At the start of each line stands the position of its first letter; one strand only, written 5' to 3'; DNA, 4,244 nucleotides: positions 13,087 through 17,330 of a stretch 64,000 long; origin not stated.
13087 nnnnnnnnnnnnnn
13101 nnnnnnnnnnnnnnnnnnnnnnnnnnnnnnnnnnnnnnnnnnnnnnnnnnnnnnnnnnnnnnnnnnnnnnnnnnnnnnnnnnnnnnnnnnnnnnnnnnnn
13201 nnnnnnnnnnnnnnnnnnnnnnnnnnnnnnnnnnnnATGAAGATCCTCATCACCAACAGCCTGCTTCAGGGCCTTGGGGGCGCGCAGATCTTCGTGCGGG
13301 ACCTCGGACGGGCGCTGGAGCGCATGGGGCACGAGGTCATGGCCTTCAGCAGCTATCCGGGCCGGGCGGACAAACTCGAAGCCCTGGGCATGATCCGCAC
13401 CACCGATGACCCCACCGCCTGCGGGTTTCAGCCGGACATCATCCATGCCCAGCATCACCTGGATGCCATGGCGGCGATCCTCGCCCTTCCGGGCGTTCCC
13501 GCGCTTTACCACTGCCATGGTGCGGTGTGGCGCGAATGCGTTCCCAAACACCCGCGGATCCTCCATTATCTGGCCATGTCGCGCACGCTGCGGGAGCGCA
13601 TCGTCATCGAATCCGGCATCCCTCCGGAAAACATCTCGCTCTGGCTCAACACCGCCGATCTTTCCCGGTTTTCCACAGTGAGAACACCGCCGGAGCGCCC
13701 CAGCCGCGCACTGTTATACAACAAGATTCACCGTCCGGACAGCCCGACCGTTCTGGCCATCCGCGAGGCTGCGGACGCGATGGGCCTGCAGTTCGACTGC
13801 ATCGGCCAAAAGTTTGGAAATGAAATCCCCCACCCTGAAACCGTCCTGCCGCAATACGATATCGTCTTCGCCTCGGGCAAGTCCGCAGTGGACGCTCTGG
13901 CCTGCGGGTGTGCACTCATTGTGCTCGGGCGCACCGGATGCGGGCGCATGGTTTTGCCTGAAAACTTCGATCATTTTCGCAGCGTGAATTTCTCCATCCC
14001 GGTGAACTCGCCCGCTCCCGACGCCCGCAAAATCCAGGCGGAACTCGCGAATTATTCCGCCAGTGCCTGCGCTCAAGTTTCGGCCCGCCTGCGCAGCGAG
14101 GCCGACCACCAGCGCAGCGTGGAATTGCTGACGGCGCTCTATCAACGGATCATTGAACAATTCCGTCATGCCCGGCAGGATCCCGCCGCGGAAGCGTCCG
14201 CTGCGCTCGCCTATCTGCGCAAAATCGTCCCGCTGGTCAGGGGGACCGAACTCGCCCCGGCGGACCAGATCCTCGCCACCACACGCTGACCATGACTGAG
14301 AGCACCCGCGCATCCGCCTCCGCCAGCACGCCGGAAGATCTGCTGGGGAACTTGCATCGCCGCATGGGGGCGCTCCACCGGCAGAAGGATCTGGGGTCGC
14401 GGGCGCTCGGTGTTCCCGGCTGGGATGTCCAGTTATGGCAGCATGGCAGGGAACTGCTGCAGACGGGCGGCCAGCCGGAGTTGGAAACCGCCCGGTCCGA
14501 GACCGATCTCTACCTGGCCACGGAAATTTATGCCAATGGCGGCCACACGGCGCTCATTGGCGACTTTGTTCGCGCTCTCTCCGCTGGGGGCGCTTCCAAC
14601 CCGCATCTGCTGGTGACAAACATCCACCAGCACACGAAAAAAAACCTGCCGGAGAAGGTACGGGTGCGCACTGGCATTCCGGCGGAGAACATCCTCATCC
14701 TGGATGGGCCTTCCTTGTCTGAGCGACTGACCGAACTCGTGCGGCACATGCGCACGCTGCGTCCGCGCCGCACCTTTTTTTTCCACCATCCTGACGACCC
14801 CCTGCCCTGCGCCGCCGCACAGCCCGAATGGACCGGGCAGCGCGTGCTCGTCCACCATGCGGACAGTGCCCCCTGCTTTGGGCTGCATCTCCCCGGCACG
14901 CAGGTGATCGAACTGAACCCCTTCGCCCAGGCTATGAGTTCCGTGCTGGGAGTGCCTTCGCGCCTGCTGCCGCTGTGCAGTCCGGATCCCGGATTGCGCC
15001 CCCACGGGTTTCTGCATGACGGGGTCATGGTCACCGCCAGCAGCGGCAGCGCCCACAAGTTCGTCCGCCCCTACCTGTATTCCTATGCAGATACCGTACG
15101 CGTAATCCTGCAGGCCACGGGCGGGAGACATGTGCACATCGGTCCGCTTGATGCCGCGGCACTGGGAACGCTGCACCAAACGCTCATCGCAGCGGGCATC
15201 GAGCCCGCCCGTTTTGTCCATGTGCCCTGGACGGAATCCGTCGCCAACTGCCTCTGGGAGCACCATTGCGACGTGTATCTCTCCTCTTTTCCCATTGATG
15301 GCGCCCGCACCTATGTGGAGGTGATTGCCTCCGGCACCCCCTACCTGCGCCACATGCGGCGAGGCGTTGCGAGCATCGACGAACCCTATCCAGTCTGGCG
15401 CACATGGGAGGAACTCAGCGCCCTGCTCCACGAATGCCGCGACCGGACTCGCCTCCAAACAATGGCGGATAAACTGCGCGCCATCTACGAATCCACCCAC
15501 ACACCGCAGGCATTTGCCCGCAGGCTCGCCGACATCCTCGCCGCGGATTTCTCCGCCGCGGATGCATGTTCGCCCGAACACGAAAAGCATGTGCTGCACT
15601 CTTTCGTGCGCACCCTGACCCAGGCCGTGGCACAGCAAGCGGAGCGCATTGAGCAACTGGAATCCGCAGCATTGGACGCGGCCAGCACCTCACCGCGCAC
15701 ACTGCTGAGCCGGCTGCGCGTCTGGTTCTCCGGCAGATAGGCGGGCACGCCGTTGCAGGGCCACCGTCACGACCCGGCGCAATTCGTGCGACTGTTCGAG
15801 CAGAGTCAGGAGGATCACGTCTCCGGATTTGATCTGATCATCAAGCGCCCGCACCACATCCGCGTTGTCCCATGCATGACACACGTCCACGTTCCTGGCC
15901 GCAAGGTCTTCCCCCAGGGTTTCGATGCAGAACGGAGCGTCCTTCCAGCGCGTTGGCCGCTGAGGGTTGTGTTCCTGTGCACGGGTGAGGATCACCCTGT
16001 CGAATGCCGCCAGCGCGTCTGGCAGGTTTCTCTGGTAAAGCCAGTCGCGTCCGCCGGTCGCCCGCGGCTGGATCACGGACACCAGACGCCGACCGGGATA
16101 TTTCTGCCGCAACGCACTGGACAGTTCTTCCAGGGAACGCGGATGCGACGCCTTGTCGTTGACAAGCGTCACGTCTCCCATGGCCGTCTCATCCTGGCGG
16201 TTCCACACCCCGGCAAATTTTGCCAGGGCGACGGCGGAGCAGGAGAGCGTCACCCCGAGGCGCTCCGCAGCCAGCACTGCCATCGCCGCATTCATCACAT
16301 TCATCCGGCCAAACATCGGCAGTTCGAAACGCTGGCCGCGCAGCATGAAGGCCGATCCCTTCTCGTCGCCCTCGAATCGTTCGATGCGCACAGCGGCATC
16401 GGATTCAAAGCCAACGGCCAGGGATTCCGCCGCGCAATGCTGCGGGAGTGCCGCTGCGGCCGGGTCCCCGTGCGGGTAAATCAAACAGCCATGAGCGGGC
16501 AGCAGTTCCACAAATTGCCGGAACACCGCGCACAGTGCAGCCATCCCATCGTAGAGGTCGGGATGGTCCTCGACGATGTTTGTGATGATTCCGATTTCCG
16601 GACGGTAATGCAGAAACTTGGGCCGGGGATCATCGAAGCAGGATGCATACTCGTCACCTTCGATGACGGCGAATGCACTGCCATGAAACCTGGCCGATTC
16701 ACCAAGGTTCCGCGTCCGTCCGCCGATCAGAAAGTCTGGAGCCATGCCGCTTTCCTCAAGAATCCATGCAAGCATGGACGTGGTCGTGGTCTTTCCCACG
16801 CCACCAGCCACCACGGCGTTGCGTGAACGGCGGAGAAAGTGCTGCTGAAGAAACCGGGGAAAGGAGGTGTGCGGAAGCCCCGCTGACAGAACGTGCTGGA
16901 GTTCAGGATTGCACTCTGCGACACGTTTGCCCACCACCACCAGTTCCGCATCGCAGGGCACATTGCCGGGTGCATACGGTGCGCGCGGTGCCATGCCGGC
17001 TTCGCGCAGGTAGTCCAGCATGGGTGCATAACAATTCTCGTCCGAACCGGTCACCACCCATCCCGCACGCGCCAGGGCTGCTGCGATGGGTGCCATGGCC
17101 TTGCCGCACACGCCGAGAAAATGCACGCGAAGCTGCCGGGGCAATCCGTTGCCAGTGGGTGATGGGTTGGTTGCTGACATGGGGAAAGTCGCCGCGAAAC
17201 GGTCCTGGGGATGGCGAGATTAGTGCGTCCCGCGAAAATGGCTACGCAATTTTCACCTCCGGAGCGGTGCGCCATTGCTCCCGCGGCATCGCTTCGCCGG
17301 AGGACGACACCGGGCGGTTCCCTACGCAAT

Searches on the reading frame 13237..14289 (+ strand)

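Call 10: search_protein_families(library=pfam, proteins=[window:13237-14289:+], max_evalue=0.01)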
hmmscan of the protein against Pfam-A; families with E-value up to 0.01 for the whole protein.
window:13237-14289:+ (350 aa): 2 families
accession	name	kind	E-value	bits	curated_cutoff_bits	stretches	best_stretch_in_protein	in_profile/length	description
PF13439.12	Glyco_transf_4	-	5.7e-13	49.7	28.5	2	64-144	71-170/170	Glycosyltransferase Family 4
PF13579.12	Glyco_trans_4_4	-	1.2e-05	26.2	29.7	1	63-118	69-125/158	Glycosyl transferase 4-like domain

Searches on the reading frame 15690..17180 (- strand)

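Call 11: search_protein_families(library=pfam, proteins=[window:15690-17180:-], max_evalue=0.01)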
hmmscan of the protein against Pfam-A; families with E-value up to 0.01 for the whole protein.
window:15690-17180:- (496 aa): 4 families
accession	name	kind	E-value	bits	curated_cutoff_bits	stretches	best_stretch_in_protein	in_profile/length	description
PF08245.18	Mur_ligase_M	-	3.6e-20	73.2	24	1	124-305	1-200/200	Mur ligase middle domain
PF01225.30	Mur_ligase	-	5.5e-13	49.5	21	1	19-116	2-92/95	Mur ligase family, catalytic domain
PF02875.26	Mur_ligase_C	-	7.4e-08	33.7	28.4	1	335-459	10-124/127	Mur ligase, glutamate ligase domain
PF13472.12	Lipase_GDSL_2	-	0.0075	17.2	32.9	0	341-405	79-143/178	GDSL-like Lipase/Acylhydrolase family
